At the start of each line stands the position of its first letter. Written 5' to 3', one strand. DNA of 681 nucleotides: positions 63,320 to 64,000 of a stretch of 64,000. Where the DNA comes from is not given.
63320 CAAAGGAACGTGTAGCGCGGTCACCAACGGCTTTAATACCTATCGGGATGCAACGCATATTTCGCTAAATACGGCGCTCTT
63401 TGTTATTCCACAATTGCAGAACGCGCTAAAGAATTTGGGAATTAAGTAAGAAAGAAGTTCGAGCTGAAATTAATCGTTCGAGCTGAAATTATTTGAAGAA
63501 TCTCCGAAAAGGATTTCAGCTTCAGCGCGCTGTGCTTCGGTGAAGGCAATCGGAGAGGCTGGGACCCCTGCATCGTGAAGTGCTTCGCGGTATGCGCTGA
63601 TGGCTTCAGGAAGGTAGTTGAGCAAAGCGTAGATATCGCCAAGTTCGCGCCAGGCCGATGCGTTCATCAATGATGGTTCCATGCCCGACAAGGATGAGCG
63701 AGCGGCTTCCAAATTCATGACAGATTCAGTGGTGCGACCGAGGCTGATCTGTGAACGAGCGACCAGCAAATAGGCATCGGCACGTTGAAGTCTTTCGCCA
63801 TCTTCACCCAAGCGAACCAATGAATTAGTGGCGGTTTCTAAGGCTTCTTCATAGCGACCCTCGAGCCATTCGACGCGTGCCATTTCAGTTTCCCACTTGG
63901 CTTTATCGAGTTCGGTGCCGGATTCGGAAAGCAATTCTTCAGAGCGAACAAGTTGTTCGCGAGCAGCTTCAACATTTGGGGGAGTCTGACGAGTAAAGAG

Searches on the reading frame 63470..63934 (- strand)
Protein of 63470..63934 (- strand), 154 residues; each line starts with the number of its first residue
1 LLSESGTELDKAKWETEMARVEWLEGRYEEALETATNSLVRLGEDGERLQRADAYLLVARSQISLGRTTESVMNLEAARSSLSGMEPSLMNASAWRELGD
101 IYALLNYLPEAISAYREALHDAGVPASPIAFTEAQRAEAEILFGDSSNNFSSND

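Call 88: search_protein_families(library=pfam, proteins=[window:63470-63934:-], max_evalue=0.001)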
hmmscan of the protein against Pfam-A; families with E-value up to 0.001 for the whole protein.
window:63470-63934:- (154 aa): 6 families
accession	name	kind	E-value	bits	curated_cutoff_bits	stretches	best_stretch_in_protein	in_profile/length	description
PF07719.23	TPR_2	-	1.1e-07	31.8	27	1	92-119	1-28/34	Tetratricopeptide repeat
PF13424.12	TPR_12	-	1.5e-07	31.9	30.1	1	14-79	5-72/77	Tetratricopeptide repeat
PF13432.12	TPR_16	-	2.5e-06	28.3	32.7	1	59-122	4-59/65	Tetratricopeptide repeat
PF13181.12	TPR_8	-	9.5e-06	25.8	25.7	0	93-119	2-28/34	Tetratricopeptide repeat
PF13428.12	TPR_14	-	8.3e-05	23.4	23.5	0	93-121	2-30/44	Tetratricopeptide repeat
PF00515.34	TPR_1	-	0.00026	21.1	27.8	0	92-119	1-28/34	Tetratricopeptide repeat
